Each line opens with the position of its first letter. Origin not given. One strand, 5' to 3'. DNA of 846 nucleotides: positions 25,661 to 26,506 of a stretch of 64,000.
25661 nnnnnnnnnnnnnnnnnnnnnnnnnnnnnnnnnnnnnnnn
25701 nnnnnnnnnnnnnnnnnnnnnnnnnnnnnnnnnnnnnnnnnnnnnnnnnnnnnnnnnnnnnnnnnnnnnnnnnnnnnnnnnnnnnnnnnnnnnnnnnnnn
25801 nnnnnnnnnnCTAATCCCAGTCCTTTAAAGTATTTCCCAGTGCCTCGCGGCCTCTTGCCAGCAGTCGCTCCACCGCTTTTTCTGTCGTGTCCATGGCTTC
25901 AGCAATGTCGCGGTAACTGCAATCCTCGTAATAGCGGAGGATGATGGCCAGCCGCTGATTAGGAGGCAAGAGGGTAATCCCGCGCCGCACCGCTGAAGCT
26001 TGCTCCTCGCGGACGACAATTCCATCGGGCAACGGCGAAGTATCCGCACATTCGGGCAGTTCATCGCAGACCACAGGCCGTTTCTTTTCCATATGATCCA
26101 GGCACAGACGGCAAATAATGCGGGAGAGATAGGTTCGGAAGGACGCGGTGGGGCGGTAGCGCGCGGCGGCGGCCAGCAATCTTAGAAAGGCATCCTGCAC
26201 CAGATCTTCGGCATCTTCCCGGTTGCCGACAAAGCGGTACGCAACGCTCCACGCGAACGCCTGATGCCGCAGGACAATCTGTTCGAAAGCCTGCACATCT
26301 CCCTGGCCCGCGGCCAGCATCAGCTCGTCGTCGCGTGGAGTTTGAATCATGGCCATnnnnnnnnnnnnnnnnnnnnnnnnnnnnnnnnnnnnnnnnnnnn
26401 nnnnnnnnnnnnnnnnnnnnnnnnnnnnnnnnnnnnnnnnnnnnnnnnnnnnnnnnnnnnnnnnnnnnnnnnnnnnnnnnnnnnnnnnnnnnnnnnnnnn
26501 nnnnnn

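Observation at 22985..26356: ECF sigma / zf-HC2 anti-sigma / Metal_resist sensor module driving a Cys-rich periplasmic protein, NapH-like polyferredoxin and HMA-like protein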

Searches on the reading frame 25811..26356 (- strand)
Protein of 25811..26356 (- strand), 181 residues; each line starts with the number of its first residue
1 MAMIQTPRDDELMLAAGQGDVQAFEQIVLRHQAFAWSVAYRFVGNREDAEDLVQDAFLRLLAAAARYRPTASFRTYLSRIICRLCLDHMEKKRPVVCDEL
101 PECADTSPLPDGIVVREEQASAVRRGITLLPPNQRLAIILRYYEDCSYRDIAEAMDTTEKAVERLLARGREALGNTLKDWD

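Call 3: search_protein_families(library=pfam, proteins=[window:25811-26356:-], max_evalue=0.01)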
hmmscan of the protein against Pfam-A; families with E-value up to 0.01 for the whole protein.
window:25811-26356:- (181 aa): 5 families
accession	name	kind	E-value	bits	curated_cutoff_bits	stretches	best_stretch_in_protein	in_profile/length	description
PF04542.20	Sigma70_r2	-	4.7e-20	71.6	24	1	28-93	2-69/71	Sigma-70 region 2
PF08281.18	Sigma70_r4_2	-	1.1e-15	57.5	25.7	1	123-173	4-54/54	Sigma-70, region 4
PF04545.22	Sigma70_r4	-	2e-08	34.1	24.1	1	130-173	5-48/50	Sigma-70, region 4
PF22233.2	PhyR_sigma-like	-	0.00095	19.4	27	1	130-167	4-41/50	Response regulator PhyR, sigma-like domain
PF07638.17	Sigma70_ECF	-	0.0083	16.5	21.1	0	117-177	124-183/185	ECF sigma factor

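Call 7: search_protein_families(library=ncbifam, proteins=[window:25811-26356:-], max_evalue=0.01)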
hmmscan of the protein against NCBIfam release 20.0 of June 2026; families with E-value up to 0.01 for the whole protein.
window:25811-26356:- (181 aa): 108 families (the best 25 are shown)
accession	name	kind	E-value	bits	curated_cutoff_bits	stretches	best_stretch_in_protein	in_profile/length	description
NF004113.0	PRK05602.1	equivalog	4.4e-45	153.9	208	1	4-179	27-203/211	RNA polymerase sigma factor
NF009190.0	PRK12538.1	equivalog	7.9e-37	127.2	303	1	8-178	49-220/233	RNA polymerase sigma factor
TIGR02937.1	sigma70-ECF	superfamily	7.5e-34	116.7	42.9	1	23-174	2-162/165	sigma-70 family RNA polymerase sigma factor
NF009176.0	PRK12524.1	equivalog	7.9e-34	117.2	264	1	4-178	8-185/196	RNA polymerase sigma factor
NF007225.0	PRK09643.1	equivalog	3.2e-31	108.6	190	1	5-179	10-184/204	RNA polymerase sigma factor SigM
NF007223.0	PRK09641.1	equivalog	1.9e-29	102.8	209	1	15-179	11-186/187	RNA polymerase sigma factor SigW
NF009166.1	PRK12513.1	equivalog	1.2e-28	100.1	206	1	4-163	4-172/193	RNA polymerase sigma factor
NF058625.1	sigma_PG0214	equivalog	6.6e-27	94.3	130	1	22-178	4-162/170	GFO_1088 family ECF-type sigma factor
TIGR02948.1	SigW_bacill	equivalog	2.3e-25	89.7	243.1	1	17-179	13-186/187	RNA polymerase sigma factor SigW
TIGR02983.1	SigE-fam_strep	subfamily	2.7e-25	89.1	141.55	1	19-177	3-158/162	SigE family RNA polymerase sigma factor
NF007229.0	PRK09647.1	equivalog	9e-25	87.3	265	1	17-179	39-204/220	RNA polymerase sigma factor SigE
TIGR02985.1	Sig70_bacteroi1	subfamily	6.1e-24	85.1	126.4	1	22-175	1-160/162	RNA polymerase sigma-70 factor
TIGR02954.1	Sig70_famx3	hypoth_equivalog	2.4e-23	82.8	188.5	1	11-178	5-168/170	RNA polymerase sigma-70 factor, TIGR02954 family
NF006089.0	PRK08241.1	subfamily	2e-22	79.7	240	1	14-175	14-202/343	RNA polymerase subunit sigma-70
NF007214.0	PRK09636.1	subfamily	3.6e-22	78.9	271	1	31-174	13-160/293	RNA polymerase sigma factor SigJ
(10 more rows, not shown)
